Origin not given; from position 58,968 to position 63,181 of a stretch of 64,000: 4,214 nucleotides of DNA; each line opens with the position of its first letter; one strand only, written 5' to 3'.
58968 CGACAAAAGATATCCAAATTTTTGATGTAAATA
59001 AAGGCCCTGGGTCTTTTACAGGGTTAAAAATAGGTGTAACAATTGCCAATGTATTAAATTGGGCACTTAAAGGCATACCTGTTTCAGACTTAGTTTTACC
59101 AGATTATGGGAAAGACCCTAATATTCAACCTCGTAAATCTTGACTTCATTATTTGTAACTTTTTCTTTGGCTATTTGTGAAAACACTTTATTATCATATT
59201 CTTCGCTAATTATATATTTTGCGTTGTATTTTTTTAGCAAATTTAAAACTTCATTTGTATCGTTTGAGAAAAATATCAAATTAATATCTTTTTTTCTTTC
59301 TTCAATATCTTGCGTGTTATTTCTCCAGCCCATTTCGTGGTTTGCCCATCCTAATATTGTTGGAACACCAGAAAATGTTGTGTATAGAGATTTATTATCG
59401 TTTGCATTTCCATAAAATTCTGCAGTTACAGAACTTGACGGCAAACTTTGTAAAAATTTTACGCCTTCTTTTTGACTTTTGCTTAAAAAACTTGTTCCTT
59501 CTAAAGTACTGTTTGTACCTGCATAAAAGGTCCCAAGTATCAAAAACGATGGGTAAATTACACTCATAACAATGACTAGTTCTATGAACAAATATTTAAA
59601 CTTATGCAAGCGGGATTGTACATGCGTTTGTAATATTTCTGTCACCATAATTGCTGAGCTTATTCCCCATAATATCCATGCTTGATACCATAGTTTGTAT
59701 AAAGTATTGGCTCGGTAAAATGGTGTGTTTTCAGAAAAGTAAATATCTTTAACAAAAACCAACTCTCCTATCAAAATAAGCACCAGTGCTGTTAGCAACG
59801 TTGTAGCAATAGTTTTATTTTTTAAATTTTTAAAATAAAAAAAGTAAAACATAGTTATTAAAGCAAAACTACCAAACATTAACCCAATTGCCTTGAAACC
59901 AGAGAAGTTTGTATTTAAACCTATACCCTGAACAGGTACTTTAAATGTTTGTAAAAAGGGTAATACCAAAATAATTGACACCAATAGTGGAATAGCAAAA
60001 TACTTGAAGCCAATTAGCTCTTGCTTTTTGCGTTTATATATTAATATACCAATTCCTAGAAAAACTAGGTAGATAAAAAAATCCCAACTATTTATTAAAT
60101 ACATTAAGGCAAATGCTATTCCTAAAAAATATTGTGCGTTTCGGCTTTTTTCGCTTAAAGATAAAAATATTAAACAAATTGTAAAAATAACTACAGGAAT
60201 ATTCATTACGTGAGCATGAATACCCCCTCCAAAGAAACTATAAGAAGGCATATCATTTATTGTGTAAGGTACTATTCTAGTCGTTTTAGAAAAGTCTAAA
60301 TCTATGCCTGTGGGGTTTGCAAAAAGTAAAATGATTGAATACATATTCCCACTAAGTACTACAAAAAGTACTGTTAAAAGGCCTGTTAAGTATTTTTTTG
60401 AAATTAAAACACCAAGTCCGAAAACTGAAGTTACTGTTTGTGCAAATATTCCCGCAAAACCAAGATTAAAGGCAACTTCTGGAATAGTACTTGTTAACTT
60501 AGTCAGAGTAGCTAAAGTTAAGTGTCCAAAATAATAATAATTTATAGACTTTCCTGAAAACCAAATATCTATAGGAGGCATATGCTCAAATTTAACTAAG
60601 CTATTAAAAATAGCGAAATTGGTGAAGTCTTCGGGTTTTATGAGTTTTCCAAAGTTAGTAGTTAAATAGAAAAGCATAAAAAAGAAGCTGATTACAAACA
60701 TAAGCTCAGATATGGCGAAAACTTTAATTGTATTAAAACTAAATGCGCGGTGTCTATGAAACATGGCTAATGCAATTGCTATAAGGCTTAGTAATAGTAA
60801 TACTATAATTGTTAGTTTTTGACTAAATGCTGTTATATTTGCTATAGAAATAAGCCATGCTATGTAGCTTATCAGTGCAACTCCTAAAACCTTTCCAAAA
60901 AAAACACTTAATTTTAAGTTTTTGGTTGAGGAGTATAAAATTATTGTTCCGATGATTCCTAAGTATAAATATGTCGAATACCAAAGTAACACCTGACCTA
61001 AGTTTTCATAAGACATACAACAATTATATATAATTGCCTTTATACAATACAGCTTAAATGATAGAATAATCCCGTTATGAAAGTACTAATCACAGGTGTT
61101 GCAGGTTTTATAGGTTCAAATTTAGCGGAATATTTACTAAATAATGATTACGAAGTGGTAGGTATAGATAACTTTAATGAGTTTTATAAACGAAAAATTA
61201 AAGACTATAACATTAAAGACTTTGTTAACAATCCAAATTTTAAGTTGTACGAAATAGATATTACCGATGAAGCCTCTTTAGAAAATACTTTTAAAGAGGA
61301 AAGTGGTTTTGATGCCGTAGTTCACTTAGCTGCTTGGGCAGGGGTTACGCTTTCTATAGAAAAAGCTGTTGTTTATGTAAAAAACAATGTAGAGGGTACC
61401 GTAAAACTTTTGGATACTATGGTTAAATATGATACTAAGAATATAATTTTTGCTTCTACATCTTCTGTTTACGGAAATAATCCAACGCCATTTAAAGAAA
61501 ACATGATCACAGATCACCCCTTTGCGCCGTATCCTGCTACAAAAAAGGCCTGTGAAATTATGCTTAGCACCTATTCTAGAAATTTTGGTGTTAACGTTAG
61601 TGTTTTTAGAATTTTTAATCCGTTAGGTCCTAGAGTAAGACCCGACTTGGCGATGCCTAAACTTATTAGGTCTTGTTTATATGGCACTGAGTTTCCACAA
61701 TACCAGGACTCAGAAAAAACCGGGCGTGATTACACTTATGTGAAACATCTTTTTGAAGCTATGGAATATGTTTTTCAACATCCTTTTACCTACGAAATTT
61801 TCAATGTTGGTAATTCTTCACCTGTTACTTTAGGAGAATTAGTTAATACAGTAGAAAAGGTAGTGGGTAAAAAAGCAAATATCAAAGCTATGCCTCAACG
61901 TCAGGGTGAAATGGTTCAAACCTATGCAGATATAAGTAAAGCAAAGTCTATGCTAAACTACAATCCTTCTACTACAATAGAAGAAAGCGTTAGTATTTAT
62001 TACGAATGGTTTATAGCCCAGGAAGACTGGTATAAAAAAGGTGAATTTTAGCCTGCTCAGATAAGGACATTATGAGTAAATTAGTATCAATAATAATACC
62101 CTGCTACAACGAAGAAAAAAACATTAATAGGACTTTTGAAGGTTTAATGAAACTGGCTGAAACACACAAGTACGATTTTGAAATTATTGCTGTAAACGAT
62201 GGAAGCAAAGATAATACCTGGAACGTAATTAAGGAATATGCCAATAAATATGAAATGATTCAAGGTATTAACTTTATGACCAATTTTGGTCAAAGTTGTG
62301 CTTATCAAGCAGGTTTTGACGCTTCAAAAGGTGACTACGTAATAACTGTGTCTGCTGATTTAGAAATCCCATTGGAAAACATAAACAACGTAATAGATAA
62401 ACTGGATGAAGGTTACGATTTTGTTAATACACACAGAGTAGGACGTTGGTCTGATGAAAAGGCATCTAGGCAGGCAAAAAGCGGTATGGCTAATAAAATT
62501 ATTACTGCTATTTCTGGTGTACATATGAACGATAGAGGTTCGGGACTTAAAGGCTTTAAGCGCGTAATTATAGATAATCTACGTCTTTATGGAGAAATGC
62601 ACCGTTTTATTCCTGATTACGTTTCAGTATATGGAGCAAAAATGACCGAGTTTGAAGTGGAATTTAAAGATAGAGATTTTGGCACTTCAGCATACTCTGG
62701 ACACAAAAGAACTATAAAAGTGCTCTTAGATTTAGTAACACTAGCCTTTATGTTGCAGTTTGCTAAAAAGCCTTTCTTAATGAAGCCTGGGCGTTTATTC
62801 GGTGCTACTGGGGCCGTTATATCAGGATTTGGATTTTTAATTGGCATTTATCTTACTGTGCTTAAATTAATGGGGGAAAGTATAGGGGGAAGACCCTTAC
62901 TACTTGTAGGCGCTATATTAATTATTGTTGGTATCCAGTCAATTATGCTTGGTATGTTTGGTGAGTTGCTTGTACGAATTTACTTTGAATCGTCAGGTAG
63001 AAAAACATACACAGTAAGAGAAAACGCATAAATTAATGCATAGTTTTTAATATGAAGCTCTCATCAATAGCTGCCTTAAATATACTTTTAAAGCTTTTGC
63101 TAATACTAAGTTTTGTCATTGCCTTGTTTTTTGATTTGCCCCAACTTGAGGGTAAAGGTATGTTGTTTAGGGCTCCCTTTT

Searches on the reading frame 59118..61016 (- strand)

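Call 9: search_protein_families(library=pfam, proteins=[window:59118-61016:-], max_evalue=0.00001)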
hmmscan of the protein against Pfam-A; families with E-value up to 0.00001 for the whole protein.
window:59118-61016:- (632 aa): 1 family
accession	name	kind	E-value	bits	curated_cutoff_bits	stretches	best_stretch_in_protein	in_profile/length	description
PF10060.15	DUF2298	-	3.2e-71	241.2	27.8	2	48-395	1-386/488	Uncharacterized membrane protein (DUF2298)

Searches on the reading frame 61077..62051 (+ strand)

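Call 76: search_protein_families(library=pfam, proteins=[window:61077-62051:+], max_evalue=0.001)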
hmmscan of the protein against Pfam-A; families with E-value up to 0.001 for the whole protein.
window:61077-62051:+ (324 aa): 9 families
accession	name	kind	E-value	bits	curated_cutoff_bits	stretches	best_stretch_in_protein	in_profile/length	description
PF16363.11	GDP_Man_Dehyd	-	6.6e-56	190.6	27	1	4-305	1-329/332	GDP-mannose 4,6 dehydratase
PF01370.27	Epimerase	-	6.6e-53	180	20.9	1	3-245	1-240/240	NAD dependent epimerase/dehydratase family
PF01073.25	3Beta_HSD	-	6.3e-14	52.1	22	1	4-162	1-156/280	3-beta hydroxysteroid dehydrogenase/isomerase family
PF02719.21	Polysacc_synt_2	-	9.6e-14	51.7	20.2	1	3-129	1-129/293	Polysaccharide biosynthesis protein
PF04321.23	RmlD_sub_bind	-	1.1e-11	44.8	27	1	1-168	1-141/287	RmlD substrate binding domain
PF07993.18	NAD_binding_4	-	8e-09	35.5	20.1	1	5-179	1-204/258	Male sterility protein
PF13460.12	NAD_binding_10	-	1.9e-07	31.6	27.2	1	7-162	1-130/184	NAD(P)H-binding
PF00106.31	adh_short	-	1.3e-06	28.5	26.6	1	3-168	3-165/195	short chain dehydrogenase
PF03435.24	Sacchrp_dh_NADP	-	0.00011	23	25.1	1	3-86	1-77/129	Saccharopine dehydrogenase NADP binding domain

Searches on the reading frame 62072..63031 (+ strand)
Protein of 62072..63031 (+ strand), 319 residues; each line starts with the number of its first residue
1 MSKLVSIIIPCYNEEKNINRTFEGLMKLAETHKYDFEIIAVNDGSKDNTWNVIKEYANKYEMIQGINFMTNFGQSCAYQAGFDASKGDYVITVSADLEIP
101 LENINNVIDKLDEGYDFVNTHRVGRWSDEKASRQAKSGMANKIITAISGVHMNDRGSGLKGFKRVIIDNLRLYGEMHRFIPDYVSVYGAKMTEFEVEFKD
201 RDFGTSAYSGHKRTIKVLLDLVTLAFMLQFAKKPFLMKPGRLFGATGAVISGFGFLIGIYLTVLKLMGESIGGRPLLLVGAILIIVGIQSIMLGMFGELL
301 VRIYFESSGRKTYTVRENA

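Call 76: search_protein_families(library=pfam, proteins=[window:62072-63031:+], max_evalue=0.001)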
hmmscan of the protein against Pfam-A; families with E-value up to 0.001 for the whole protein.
window:62072-63031:+ (319 aa): 3 families
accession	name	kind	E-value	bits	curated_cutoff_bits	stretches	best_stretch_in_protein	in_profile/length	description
PF00535.33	Glycos_transf_2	-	4.2e-31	108.6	23.3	1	6-169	1-166/168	Glycosyl transferase family 2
PF10111.15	Glyco_tranf_2_2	-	8.3e-07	29.2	27.3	1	6-106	1-101/276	Glycosyltransferase like family 2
PF13641.12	Glyco_tranf_2_3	-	5.8e-05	23.6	27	1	5-96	3-96/230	Glycosyltransferase like family 2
